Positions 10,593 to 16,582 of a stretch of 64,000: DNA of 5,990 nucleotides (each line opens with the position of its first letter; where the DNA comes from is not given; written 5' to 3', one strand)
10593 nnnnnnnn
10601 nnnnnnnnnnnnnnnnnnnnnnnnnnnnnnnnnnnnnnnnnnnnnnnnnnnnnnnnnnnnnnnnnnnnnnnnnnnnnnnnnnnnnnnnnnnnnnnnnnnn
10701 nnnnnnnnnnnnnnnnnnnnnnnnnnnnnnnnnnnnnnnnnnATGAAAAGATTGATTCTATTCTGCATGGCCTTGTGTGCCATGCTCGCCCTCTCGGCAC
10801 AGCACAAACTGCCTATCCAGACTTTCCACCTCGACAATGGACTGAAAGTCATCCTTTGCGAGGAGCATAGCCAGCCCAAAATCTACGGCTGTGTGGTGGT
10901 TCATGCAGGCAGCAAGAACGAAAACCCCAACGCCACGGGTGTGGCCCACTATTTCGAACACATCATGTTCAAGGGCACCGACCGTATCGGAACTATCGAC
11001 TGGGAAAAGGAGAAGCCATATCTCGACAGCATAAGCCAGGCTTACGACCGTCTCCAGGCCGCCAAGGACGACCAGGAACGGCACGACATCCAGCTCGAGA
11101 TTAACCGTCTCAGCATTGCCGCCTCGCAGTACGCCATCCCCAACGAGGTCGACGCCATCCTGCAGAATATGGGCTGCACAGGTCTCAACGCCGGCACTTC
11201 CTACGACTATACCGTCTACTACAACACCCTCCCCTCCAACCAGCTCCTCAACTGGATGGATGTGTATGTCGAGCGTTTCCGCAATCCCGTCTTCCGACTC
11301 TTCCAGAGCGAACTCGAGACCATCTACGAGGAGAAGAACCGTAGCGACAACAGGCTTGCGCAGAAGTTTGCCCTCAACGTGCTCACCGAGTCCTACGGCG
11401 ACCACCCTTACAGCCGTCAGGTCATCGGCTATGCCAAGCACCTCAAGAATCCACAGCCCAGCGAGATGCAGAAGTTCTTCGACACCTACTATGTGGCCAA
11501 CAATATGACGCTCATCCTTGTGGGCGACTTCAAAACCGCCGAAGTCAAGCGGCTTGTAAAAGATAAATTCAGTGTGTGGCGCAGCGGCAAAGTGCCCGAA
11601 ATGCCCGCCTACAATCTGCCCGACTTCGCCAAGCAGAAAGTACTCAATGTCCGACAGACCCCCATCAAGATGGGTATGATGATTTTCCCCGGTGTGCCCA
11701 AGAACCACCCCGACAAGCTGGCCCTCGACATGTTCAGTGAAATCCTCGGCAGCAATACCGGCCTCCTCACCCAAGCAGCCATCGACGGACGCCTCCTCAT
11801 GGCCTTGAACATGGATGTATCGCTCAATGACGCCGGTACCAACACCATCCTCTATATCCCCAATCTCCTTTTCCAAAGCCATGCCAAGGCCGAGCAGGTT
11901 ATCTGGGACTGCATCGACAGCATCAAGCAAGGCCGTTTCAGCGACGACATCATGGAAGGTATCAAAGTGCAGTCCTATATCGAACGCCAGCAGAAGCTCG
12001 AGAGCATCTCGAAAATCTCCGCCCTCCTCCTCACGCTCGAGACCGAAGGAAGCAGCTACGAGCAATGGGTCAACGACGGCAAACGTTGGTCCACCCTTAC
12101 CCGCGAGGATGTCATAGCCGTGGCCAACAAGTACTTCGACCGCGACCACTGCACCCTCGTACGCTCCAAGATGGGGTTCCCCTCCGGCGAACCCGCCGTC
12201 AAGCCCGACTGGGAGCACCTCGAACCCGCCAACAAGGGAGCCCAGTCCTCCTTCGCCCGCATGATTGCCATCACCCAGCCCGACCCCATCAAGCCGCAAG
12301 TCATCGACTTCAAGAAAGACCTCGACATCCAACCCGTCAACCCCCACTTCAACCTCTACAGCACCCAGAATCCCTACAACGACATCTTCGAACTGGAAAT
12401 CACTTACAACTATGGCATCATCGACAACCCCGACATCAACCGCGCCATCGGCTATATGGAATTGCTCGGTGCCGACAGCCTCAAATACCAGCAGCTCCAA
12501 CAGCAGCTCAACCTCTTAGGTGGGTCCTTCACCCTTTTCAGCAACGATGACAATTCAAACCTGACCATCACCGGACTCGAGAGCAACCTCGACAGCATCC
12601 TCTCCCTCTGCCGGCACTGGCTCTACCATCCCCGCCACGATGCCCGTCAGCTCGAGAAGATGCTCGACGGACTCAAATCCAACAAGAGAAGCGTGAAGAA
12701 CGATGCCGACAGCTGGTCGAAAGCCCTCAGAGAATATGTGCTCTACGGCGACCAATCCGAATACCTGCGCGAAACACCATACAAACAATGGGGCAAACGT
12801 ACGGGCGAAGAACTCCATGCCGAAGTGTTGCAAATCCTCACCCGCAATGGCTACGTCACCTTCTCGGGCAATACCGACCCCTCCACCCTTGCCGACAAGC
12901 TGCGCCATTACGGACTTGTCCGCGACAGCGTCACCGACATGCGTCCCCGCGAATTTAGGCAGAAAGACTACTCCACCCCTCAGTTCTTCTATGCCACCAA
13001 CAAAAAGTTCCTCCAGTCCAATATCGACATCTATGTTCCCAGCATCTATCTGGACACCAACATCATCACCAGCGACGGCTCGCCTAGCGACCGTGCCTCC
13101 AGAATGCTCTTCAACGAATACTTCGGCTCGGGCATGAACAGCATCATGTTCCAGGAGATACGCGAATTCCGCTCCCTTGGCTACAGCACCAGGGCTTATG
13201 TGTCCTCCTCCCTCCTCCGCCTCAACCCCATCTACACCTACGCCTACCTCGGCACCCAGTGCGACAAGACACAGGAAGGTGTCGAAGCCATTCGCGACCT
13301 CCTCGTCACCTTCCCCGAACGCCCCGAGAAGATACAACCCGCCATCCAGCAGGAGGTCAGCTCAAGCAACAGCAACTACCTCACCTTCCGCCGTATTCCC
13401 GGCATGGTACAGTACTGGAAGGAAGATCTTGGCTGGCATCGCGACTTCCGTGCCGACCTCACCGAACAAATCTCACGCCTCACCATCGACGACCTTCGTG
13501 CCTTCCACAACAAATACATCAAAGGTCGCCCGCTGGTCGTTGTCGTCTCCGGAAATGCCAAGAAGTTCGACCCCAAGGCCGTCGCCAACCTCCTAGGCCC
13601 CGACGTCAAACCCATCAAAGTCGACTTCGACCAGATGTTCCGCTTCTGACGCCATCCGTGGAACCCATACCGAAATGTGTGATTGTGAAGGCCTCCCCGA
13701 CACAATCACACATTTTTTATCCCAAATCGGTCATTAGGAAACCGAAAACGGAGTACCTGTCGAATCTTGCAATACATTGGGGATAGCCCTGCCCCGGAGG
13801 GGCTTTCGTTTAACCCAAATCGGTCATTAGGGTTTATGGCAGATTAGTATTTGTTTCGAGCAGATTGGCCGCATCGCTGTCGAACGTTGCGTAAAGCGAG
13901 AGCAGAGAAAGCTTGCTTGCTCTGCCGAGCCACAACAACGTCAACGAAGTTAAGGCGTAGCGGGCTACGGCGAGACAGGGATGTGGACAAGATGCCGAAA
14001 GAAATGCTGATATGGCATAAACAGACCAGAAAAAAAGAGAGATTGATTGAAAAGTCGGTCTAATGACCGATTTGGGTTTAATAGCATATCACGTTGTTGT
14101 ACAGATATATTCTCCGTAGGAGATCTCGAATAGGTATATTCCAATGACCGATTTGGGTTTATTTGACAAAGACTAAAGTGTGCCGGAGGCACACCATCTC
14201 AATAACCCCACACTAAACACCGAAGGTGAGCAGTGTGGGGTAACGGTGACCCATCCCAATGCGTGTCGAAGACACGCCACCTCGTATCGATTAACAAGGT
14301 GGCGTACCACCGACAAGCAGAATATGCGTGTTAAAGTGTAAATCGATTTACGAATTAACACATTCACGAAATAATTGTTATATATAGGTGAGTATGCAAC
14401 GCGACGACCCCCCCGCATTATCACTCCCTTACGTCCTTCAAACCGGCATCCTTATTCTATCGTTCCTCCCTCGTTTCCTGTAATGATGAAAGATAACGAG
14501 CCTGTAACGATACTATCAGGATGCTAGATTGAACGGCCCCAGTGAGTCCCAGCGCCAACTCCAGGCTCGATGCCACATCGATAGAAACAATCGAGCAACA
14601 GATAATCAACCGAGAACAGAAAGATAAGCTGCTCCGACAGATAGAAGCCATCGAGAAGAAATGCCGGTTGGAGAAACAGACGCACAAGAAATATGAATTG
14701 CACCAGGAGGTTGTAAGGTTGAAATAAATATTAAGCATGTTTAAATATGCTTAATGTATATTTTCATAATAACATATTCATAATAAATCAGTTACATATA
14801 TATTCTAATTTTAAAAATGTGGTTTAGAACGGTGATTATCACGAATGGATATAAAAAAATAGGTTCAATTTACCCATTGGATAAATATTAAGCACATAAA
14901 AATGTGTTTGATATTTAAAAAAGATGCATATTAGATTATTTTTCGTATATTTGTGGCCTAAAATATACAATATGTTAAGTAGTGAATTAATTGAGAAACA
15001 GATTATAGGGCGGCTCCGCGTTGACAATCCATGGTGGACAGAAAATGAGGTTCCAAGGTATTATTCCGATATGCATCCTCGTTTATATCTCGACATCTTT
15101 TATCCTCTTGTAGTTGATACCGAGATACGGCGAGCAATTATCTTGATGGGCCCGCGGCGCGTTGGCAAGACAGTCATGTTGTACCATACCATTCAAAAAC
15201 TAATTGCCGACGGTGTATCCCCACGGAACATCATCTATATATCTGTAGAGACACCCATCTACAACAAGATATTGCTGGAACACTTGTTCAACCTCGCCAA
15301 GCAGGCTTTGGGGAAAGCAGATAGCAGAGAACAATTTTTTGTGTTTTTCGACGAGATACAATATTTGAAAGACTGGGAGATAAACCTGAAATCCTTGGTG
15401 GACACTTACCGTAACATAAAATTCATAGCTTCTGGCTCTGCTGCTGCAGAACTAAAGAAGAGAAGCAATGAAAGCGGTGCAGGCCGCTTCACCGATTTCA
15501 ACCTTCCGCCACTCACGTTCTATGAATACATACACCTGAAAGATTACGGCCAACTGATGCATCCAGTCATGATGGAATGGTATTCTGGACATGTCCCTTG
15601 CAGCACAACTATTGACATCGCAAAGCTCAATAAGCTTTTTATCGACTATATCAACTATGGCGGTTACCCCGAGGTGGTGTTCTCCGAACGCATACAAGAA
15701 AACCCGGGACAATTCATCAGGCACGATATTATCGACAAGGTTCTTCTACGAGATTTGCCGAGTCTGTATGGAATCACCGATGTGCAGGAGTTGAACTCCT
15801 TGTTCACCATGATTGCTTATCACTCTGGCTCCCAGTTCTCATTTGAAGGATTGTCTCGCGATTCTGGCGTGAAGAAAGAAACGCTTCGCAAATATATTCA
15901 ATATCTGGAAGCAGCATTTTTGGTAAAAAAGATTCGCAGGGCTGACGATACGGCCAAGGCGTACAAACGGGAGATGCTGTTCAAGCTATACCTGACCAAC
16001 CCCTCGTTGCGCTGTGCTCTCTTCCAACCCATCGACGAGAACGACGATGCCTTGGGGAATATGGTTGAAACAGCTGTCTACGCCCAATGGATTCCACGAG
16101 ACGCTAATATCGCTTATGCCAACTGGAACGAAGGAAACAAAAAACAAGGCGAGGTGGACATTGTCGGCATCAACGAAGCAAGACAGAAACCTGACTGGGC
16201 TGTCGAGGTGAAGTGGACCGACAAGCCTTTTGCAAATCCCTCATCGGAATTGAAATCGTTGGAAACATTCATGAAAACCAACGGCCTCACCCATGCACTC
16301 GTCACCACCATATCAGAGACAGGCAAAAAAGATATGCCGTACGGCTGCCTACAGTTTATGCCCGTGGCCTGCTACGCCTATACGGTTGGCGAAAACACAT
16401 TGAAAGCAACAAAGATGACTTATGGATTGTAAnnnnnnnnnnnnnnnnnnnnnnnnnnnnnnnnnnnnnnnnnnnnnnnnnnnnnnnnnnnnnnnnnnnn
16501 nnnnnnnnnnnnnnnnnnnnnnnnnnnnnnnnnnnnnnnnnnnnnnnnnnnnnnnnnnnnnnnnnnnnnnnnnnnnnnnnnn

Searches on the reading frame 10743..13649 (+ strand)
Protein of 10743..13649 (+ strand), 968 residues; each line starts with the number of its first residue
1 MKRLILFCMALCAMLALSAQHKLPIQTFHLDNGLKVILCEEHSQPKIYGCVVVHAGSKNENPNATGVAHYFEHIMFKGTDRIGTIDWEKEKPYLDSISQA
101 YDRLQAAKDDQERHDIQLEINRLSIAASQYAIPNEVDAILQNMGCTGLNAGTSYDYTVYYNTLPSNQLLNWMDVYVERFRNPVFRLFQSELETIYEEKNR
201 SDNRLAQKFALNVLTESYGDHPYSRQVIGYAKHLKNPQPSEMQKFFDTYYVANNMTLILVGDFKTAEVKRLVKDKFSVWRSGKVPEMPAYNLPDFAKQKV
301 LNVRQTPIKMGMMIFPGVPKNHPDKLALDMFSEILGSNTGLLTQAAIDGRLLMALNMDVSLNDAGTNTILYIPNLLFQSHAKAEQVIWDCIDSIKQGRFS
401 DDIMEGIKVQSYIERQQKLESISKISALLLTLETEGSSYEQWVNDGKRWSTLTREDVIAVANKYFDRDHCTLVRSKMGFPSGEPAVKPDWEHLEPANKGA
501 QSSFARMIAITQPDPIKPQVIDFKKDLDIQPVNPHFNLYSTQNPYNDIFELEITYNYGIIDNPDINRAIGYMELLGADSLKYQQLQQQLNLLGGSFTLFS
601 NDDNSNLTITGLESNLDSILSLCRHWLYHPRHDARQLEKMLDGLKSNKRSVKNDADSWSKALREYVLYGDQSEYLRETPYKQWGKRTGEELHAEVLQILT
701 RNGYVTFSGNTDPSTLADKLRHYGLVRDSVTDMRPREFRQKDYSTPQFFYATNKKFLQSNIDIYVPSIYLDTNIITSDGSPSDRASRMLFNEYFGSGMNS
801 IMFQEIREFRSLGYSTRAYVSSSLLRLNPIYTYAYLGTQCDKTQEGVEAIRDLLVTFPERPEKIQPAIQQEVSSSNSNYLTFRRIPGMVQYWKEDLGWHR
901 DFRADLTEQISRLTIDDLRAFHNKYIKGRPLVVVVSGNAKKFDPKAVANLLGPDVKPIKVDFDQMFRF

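Call 6: search_protein_families(library=ncbifam, proteins=[window:10743-13649:+], max_evalue=0.01)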
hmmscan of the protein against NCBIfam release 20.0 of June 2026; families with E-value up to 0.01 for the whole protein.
window:10743-13649:+ (968 aa): 4 families
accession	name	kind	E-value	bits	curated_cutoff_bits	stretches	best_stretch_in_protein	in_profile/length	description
NF047422.1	YfmF_fam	equivalog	5.8e-20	71.6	285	2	188-464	132-401/412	EF-P 5-aminopentanol modification-associated protein YfmF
TIGR02110.1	PQQ_syn_pqqF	equivalog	2.2e-12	46.6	320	2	147-365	73-295/697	pyrroloquinoline quinone biosynthesis protein PqqF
NF047421.1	YfmH_fam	equivalog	1.2e-10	41.1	250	1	148-471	89-417/425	EF-P 5-aminopentanol modification-associated protein YfmH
NF011681.0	PRK15101.1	equivalog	2.2e-10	39.2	765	2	18-81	37-100/961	pitrilysin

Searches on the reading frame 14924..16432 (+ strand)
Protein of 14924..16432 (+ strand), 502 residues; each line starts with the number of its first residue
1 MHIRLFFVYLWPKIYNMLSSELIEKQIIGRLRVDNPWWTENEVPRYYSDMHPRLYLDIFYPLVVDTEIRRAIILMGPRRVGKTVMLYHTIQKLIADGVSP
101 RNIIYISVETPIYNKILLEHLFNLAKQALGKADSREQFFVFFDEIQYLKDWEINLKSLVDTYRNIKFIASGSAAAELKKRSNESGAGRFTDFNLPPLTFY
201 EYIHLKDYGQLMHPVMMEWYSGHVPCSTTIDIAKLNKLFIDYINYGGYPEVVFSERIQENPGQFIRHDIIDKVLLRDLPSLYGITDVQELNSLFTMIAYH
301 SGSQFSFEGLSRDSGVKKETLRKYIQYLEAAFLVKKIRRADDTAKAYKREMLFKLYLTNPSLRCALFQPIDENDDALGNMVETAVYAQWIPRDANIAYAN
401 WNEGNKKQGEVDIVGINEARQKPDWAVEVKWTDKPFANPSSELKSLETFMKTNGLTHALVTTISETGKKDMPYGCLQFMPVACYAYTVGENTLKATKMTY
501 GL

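Call 4: search_protein_families(library=pfam, proteins=[window:14924-16432:+], max_evalue=0.01)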
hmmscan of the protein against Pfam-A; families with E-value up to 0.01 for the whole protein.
window:14924-16432:+ (502 aa): 3 families
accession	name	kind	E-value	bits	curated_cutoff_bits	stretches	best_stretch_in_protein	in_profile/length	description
PF13173.12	AAA_14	-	4.5e-33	114.4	27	1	69-202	2-128/129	AAA domain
PF13635.12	DUF4143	-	1e-23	84.3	28.1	1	276-431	2-159/160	Domain of unknown function (DUF4143)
PF03008.20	DUF234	-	0.0099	16.7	22.5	0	401-433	64-91/100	Archaea bacterial proteins of unknown function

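Call 5: search_protein_families(library=padloc, proteins=[window:14924-16432:+], max_evalue=0.01)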
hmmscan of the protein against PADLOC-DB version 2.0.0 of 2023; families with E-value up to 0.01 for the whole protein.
window:14924-16432:+ (502 aa): 10 families
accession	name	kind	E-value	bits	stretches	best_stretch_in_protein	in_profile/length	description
PDLC04787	PDC-S01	-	2e-58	196.2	1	69-466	27-389/412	-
PDLC04789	PDC-S01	-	2.6e-45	153.1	1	68-435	16-344/375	-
PDLC04790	PDC-S01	-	5.5e-33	112.3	1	68-461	26-397/422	-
PDLC04791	PDC-S01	-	3.6e-30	102.9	2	241-459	160-373/395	-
PDLC04786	PDC-S01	-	8.5e-27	92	1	67-470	18-419/439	-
PDLC04788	PDC-S01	-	7.8e-23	79.1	1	67-463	17-408/448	-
PDLC04792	PDC-S01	-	7.2e-20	69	1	68-431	18-384/452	-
PDLC03802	RTasHel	-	0.0029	14.5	1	66-107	15-56/675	DRT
PDLC02372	Nhi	-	0.0059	13.3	1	69-183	199-307/470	-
PDLC04984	PDC-S27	-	0.0083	13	0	122-175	89-150/474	-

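Call 6: search_protein_families(library=ncbifam, proteins=[window:14924-16432:+], max_evalue=0.01)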
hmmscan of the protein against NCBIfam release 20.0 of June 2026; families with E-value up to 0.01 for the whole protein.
window:14924-16432:+ (502 aa): 0 families
